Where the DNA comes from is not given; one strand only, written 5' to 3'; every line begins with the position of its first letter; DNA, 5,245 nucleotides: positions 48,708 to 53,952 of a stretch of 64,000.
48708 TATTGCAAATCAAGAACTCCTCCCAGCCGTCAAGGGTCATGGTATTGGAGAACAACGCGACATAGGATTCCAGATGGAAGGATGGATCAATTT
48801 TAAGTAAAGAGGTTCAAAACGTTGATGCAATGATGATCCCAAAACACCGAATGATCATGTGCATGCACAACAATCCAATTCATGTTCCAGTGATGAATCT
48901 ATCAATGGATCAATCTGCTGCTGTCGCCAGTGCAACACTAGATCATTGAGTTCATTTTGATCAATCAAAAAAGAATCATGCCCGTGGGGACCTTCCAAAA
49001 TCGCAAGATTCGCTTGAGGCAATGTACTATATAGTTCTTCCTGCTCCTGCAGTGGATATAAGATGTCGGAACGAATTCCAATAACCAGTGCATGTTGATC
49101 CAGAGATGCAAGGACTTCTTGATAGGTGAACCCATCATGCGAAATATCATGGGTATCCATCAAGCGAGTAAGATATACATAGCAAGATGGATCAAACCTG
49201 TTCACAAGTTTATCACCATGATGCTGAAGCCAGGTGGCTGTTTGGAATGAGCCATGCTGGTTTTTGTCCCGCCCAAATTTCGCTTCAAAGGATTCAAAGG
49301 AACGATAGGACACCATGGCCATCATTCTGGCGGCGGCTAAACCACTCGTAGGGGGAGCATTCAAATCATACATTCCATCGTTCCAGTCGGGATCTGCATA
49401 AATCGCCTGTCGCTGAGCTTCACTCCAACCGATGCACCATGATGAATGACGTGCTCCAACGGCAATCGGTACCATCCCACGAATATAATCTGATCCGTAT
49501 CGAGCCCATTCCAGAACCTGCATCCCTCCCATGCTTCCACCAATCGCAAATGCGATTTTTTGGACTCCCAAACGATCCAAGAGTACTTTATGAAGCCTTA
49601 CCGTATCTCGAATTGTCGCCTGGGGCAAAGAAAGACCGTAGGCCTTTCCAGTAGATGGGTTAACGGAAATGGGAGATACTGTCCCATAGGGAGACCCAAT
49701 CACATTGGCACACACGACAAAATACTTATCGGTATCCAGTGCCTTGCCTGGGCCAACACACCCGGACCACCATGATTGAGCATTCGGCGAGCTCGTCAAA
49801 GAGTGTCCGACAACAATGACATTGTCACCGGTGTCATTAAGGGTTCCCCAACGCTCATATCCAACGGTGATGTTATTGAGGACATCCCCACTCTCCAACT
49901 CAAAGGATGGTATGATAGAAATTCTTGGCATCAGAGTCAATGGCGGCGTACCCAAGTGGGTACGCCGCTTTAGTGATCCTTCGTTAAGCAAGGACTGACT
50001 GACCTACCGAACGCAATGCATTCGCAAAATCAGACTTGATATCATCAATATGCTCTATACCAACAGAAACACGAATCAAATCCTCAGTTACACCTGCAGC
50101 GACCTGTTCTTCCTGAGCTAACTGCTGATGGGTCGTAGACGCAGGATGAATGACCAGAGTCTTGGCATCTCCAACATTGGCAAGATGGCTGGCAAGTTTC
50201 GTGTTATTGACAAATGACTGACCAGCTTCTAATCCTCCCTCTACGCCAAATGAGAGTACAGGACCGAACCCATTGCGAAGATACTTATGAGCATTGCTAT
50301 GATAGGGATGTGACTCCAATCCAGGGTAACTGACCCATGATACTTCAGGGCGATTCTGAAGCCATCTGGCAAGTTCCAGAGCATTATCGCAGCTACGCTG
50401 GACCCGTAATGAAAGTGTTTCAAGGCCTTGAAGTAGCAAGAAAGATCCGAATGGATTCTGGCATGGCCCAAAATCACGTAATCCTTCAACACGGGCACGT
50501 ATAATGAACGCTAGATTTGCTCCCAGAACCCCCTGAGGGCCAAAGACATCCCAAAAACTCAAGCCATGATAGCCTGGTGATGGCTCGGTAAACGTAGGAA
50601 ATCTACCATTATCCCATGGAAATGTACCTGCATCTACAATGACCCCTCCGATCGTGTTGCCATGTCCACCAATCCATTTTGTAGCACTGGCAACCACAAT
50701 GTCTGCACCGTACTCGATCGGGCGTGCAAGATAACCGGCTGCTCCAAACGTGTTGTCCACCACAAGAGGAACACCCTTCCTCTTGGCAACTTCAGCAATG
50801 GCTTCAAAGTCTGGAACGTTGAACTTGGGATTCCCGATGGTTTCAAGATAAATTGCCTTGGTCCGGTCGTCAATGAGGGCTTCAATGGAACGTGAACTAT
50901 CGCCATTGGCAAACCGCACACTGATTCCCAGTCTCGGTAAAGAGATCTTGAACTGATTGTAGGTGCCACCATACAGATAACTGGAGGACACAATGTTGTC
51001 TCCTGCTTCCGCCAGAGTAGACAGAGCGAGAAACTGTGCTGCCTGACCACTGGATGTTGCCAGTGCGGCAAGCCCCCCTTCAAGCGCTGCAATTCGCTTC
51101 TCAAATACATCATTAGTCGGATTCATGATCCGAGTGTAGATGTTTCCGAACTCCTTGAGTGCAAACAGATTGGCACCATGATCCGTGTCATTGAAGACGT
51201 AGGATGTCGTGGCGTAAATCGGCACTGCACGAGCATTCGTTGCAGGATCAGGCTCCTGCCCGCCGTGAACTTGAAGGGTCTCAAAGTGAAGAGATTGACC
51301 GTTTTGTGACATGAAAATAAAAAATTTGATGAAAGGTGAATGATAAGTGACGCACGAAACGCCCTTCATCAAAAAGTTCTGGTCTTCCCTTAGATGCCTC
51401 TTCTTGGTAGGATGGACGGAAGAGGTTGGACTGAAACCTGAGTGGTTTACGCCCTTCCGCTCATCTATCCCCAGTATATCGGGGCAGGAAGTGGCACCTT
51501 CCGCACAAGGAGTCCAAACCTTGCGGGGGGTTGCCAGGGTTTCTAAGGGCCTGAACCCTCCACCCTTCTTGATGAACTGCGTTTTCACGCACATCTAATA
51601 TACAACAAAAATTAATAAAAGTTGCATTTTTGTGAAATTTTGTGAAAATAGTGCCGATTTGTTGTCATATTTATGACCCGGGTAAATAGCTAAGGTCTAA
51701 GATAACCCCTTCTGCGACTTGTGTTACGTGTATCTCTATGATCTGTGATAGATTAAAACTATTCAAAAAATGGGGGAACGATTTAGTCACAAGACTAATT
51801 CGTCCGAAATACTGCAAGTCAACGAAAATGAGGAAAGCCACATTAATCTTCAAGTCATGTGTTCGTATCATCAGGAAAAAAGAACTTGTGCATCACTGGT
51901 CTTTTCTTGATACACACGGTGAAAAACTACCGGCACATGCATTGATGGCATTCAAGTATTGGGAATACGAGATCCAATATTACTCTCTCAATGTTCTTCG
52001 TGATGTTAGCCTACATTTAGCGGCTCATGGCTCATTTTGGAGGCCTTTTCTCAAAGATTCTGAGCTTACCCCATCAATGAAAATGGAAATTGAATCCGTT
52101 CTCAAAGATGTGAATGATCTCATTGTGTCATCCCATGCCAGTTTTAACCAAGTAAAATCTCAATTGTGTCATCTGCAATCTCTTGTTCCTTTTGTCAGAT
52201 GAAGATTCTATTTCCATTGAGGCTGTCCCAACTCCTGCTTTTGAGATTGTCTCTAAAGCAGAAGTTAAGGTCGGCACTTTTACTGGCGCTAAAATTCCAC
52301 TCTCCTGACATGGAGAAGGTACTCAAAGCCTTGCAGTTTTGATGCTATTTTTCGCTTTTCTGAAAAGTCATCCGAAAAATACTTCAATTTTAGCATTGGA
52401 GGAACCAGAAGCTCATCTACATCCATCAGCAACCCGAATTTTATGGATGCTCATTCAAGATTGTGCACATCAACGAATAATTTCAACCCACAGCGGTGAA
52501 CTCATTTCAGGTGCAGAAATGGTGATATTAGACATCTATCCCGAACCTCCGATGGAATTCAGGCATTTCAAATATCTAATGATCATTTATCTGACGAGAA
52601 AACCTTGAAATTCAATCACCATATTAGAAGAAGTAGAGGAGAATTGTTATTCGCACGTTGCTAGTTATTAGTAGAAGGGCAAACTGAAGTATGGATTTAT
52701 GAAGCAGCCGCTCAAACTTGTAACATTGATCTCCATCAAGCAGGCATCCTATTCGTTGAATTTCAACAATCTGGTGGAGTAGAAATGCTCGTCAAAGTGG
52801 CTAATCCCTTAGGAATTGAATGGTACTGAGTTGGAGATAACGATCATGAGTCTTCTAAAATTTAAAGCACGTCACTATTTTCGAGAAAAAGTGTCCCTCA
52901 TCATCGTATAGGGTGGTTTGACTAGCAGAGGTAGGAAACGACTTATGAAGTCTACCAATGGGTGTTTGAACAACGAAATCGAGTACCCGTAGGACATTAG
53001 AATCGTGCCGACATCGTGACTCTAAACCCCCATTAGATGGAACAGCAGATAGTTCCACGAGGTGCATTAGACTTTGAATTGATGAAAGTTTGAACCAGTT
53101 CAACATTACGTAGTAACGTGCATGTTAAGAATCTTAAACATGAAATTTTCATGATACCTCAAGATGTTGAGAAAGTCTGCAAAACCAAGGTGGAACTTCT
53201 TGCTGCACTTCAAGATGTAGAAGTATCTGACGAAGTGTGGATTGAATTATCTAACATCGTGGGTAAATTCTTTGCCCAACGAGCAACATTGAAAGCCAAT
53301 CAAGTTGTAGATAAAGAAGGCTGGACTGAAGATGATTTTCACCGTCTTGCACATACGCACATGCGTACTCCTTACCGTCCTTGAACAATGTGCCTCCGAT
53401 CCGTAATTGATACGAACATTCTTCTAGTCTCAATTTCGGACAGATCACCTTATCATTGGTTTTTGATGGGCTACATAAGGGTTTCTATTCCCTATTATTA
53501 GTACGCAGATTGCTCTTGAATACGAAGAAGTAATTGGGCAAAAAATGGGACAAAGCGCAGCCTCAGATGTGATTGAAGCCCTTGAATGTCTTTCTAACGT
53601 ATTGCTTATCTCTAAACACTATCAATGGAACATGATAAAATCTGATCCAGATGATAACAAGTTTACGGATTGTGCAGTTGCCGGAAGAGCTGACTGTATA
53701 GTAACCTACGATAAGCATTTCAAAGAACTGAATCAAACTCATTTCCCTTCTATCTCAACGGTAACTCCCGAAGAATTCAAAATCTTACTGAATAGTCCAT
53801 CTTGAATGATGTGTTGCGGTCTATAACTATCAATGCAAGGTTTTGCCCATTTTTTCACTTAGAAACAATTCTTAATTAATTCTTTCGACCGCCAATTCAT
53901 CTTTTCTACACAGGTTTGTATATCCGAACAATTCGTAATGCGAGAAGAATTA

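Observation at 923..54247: Selective decay: nearly every accessory gene is a pseudogene while ~30 core genes are intact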

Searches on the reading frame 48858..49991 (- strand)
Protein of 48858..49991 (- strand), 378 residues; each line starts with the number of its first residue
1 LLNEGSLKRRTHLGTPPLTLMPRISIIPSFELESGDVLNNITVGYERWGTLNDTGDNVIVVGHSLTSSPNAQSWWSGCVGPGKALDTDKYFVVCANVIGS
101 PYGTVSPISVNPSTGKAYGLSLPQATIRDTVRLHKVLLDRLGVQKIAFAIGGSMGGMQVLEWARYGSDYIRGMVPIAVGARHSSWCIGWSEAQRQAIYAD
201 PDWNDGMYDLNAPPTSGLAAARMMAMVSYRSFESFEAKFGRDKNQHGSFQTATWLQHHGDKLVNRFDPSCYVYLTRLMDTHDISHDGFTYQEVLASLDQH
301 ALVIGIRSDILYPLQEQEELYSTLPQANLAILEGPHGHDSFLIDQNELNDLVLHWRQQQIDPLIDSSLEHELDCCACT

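Call 16: search_protein_families(library=pfam, proteins=[window:48858-49991:-], max_evalue=0.0001)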
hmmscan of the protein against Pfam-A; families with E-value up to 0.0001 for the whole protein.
window:48858-49991:- (378 aa): 1 family
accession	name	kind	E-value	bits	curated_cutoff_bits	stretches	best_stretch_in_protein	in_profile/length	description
PF00561.26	Abhydrolase_1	-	1.3e-20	74.6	25.8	1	58-342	2-242/245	alpha/beta hydrolase fold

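Call 37: find_encoding_contigs(protein=window:48858-49931:-, flank=10000, max_places=8)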
Protein window:48858-49931:- (358 aa): 4 contigs read that carry it; 4 places shown.
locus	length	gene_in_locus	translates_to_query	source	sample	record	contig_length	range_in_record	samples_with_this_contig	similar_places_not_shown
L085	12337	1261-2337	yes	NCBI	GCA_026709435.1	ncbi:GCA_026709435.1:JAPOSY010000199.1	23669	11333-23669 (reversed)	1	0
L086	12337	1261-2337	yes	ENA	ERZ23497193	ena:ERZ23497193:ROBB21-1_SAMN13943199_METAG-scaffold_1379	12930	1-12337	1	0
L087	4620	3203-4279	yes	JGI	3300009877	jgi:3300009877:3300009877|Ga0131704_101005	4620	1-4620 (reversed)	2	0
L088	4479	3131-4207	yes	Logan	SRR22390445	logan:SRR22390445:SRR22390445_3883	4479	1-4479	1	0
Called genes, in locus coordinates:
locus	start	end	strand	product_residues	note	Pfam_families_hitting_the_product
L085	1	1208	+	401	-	PF00155:Aminotran_1_2, PF00266:Aminotran_5 (weak), PF01041:DegT_DnrJ_EryC1, PF01053:Cys_Met_Meta_PP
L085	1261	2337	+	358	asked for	PF00561:Abhydrolase_1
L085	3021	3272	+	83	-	-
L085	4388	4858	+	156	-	PF00041:fn3 (weak)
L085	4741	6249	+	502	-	PF00041:fn3, PF14292:SusE (faint), PF16656:Pur_ac_phosph_N (faint), PF22633:F5_F8_type_C_2 (faint), PF25059:FN3_DSCAM-DSCAML_C (faint), PF00041:fn3, PF25788:Ig_Rha78A_N (weak), PF00041:fn3, +2 more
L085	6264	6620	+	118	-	PF00041:fn3, PF25788:Ig_Rha78A_N (weak)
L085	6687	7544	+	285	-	PF16656:Pur_ac_phosph_N (faint), PF00041:fn3, PF05345:He_PIG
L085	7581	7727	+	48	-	-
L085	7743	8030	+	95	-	-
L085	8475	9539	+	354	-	PF01118:Semialdhyde_dh, PF02774:Semialdhyde_dhC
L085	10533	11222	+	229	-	-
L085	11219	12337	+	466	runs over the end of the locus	PF03968:LptD_N (faint), PF13100:OstA_2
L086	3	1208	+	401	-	PF00155:Aminotran_1_2, PF00266:Aminotran_5 (weak), PF01041:DegT_DnrJ_EryC1, PF01053:Cys_Met_Meta_PP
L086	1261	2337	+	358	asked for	PF00561:Abhydrolase_1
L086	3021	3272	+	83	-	-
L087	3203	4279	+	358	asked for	PF00561:Abhydrolase_1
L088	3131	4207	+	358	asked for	PF00561:Abhydrolase_1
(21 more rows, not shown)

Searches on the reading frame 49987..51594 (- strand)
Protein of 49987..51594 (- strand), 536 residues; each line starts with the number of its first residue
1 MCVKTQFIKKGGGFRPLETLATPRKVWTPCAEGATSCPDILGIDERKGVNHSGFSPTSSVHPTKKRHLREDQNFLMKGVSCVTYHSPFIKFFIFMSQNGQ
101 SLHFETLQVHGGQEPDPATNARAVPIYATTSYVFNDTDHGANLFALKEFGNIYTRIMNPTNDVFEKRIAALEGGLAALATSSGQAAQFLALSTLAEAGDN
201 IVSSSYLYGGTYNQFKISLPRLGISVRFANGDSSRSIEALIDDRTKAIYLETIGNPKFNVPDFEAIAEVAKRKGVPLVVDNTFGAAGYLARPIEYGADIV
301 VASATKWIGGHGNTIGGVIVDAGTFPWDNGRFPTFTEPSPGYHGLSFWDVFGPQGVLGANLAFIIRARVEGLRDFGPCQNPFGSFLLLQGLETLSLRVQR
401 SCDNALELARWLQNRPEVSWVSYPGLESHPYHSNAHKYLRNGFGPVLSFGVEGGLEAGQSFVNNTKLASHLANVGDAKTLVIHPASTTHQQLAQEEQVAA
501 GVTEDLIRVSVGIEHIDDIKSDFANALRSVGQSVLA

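Call 16: search_protein_families(library=pfam, proteins=[window:49987-51594:-], max_evalue=0.0001)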
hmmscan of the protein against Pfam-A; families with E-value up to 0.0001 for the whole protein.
window:49987-51594:- (536 aa): 4 families
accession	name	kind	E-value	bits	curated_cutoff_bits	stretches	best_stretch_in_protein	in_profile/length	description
PF01053.26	Cys_Met_Meta_PP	-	1.4e-136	455.5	27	1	105-527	1-380/381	Cys/Met metabolism PLP-dependent enzyme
PF01041.23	DegT_DnrJ_EryC1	-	2.1e-08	34.2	19.8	1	157-281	22-146/360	DegT/DnrJ/EryC1/StrS aminotransferase family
PF00155.27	Aminotran_1_2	-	7.7e-08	32.3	19.7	1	161-322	44-235/361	Aminotransferase class I and II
PF00266.25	Aminotran_5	-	1.8e-05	24.4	21.5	1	195-313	85-208/371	Aminotransferase class-V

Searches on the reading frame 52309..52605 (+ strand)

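Call 10: search_protein_families(library=pfam, proteins=[window:52309-52605:+], max_evalue=0.01)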
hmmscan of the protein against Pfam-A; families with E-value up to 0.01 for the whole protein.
window:52309-52605:+ (99 aa): 4 families
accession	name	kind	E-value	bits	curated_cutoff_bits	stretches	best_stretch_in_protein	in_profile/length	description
PF13175.12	AAA_15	-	3.8e-12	47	32.1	1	2-66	302-374/374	AAA ATPase domain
PF13304.12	AAA_21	-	6.2e-11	43.4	27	1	2-66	239-303/304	AAA domain, putative AbiEii toxin, Type IV TA system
PF11398.14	DUF2813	-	2.2e-10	40.9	21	1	22-71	281-330/372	Protein of unknown function (DUF2813)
PF02463.25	SMC_N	-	0.0026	17.7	40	1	4-73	140-209/220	RecF/RecN/SMC N terminal domain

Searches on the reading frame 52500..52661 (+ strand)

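Call 12: search_protein_families(library=pfam, proteins=[window:52500-52661:+], max_evalue=0.01)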
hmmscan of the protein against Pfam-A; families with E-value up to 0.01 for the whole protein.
window:52500-52661:+ (54 aa): 1 family
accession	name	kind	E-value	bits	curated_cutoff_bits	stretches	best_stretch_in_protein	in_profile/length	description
PF11398.14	DUF2813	-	0.00073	19.5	21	1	9-46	332-369/372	Protein of unknown function (DUF2813)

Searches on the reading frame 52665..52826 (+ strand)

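Call 12: search_protein_families(library=pfam, proteins=[window:52665-52826:+], max_evalue=0.01)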
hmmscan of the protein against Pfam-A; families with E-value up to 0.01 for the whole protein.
window:52665-52826:+ (54 aa): 1 family
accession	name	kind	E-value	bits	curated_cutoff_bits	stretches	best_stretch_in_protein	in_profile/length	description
PF20469.4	OLD-like_TOPRIM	-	9.9e-09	36.1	23.2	1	1-54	7-61/67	Overcoming lysogenization defect protein-like, TOPRIM domain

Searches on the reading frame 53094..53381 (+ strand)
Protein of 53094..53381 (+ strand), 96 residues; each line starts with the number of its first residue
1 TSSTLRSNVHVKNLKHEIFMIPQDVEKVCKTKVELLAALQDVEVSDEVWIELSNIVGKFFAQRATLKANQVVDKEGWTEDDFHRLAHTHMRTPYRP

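Call 12: search_protein_families(library=pfam, proteins=[window:53094-53381:+], max_evalue=0.01)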
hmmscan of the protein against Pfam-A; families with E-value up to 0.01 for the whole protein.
window:53094-53381:+ (96 aa): 0 families

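Call 17: search_protein_families(library=pfam, proteins=[window:53094-53381:+], max_evalue=0.001)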
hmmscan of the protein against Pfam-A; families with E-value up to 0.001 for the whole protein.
window:53094-53381:+ (96 aa): 0 families

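Call 44: search_protein_families(library=padloc, proteins=[window:53151-53381:+], max_evalue=0.001)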
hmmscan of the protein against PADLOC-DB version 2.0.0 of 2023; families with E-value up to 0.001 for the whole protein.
window:53151-53381:+ (77 aa): 0 families

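Call 57: search_protein_families(library=pfam, proteins=[window:53151-53381:+], max_evalue=0.01)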
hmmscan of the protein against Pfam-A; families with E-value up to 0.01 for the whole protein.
window:53151-53381:+ (77 aa): 0 families

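Call 72: search_protein_families(library=ncbifam, proteins=[window:53151-53381:+], max_evalue=0.001)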
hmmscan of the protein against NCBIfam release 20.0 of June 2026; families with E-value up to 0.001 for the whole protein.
window:53151-53381:+ (77 aa): 0 families
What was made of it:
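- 53151..53381 (+): Intact 77-codon ORF directly upstream of PIN, possibly the antitoxin. No family match (calls 44, 57, 72).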

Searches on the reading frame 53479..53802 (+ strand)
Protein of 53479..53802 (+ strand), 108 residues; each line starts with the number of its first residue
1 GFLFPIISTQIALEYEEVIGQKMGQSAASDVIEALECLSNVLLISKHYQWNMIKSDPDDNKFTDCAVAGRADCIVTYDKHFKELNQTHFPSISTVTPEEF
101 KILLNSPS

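Call 12: search_protein_families(library=pfam, proteins=[window:53479-53802:+], max_evalue=0.01)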
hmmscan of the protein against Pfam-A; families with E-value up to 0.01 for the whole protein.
window:53479-53802:+ (108 aa): 1 family
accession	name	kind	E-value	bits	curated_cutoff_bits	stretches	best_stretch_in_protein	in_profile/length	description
PF13470.12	PIN_3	-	5.9e-14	53.3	27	1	5-80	36-115/115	PIN domain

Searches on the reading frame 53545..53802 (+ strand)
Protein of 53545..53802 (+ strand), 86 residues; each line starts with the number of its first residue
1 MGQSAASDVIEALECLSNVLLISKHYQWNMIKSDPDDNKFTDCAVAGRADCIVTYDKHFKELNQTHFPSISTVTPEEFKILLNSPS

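Call 31: find_encoding_contigs(protein=window:53545-53802:+, flank=10000, max_places=8)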
Protein window:53545-53802:+ (86 aa): no gene with exactly this product is on record in the collection.
